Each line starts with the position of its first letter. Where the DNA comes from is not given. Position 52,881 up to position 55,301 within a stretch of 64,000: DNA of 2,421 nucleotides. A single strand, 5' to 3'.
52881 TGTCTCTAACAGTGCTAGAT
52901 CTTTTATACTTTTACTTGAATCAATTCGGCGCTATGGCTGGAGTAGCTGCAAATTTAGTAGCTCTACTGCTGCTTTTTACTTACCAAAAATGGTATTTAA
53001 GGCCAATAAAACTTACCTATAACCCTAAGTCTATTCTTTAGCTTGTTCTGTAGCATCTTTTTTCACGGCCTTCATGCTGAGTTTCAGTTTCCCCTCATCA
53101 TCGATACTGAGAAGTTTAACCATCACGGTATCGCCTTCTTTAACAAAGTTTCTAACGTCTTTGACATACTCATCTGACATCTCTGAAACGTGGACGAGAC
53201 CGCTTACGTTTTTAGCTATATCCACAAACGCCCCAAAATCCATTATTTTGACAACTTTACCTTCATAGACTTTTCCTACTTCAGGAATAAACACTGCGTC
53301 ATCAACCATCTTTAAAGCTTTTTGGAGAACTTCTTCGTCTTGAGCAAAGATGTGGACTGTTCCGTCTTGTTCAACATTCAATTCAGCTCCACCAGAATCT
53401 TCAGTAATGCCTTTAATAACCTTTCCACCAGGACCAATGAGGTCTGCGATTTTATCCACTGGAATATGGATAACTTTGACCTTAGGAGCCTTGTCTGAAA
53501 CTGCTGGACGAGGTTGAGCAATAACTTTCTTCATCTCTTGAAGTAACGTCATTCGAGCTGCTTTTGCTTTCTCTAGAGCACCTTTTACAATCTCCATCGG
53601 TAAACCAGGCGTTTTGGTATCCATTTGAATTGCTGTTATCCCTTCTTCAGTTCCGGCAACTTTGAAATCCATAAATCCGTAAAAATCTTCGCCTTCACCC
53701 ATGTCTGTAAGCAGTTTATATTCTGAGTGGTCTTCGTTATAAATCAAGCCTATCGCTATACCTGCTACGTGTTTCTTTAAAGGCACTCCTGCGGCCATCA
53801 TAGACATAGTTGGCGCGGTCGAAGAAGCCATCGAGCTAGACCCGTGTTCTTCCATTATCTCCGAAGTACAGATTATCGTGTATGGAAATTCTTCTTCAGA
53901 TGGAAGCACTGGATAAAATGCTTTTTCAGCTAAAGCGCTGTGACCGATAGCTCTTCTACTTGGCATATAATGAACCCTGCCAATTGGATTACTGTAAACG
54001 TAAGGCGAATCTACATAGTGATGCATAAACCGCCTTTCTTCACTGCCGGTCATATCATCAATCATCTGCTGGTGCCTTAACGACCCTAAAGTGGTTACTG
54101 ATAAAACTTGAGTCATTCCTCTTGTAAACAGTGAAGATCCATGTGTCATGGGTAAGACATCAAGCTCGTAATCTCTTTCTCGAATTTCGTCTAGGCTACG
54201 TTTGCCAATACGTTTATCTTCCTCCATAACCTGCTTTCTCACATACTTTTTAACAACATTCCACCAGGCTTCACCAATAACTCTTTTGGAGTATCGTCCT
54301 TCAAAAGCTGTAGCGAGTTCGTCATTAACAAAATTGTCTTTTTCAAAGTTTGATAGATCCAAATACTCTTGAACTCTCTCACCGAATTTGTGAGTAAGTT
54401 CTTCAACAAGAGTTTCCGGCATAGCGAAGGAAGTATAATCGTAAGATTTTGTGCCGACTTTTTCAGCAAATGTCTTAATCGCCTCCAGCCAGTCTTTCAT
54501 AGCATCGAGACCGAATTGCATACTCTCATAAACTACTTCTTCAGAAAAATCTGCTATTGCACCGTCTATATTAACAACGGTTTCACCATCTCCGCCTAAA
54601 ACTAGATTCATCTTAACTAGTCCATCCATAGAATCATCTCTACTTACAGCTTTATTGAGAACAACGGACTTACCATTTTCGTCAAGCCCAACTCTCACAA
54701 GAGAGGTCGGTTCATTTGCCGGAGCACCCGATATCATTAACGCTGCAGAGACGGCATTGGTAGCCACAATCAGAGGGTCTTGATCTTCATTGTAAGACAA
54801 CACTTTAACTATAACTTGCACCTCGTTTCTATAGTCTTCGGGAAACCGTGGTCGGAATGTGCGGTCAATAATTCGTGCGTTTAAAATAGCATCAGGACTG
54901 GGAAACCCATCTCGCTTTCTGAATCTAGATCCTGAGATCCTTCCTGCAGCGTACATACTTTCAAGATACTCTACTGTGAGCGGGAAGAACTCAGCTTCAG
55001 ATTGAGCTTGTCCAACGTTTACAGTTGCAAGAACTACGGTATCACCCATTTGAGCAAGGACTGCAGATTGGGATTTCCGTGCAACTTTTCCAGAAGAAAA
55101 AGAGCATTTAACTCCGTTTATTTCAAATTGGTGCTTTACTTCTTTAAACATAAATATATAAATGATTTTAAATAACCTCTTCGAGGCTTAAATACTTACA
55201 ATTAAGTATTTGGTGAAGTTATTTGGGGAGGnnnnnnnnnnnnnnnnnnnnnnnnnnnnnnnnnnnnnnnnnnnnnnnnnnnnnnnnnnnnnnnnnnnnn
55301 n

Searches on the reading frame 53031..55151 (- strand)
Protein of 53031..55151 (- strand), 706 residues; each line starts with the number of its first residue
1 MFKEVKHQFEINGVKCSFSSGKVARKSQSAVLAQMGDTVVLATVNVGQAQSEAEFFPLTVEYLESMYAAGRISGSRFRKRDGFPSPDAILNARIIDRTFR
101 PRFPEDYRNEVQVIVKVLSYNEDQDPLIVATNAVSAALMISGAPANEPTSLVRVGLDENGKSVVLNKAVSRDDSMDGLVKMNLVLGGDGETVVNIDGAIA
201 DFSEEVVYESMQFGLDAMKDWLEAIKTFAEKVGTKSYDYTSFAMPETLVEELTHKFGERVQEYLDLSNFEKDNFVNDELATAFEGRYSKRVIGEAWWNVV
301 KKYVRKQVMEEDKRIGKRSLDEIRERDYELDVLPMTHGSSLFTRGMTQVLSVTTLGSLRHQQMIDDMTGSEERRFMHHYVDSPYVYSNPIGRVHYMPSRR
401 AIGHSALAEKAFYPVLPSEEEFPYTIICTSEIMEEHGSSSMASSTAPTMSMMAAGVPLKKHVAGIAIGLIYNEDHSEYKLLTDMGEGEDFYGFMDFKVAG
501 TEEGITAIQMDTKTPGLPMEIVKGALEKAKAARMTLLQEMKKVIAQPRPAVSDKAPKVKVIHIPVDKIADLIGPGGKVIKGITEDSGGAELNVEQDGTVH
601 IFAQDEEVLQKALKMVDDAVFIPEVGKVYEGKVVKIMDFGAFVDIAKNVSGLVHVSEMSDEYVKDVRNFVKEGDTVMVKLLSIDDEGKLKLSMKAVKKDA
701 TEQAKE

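Call 6: search_protein_families(library=pfam, max_evalue=0.01, proteins=[window:53031-55151:-])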
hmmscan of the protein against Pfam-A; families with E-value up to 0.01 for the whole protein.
window:53031-55151:- (706 aa): 6 families
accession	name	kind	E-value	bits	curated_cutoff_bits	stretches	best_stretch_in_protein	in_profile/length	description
PF01138.27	RNase_PH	-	4e-40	137.7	25.5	2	19-144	8-130/130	3' exoribonuclease family, domain 1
PF00575.29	S1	-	1.3e-16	61.2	22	1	623-694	2-74/74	S1 RNA binding domain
PF00013.35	KH_1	-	1.4e-09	38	21.5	1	560-617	3-65/66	KH domain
PF03725.20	RNase_PH_C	-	2.7e-05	24.5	20.8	0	463-531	4-66/67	3' exoribonuclease family, domain 2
PF23459.1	S1_RRP5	-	0.0026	18.7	27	1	626-685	4-63/72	RRP5 S1 domain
PF24685.1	OB_RRP5_4th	-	0.003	18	31.5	1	623-683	6-71/92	RRP5 OB-fold domain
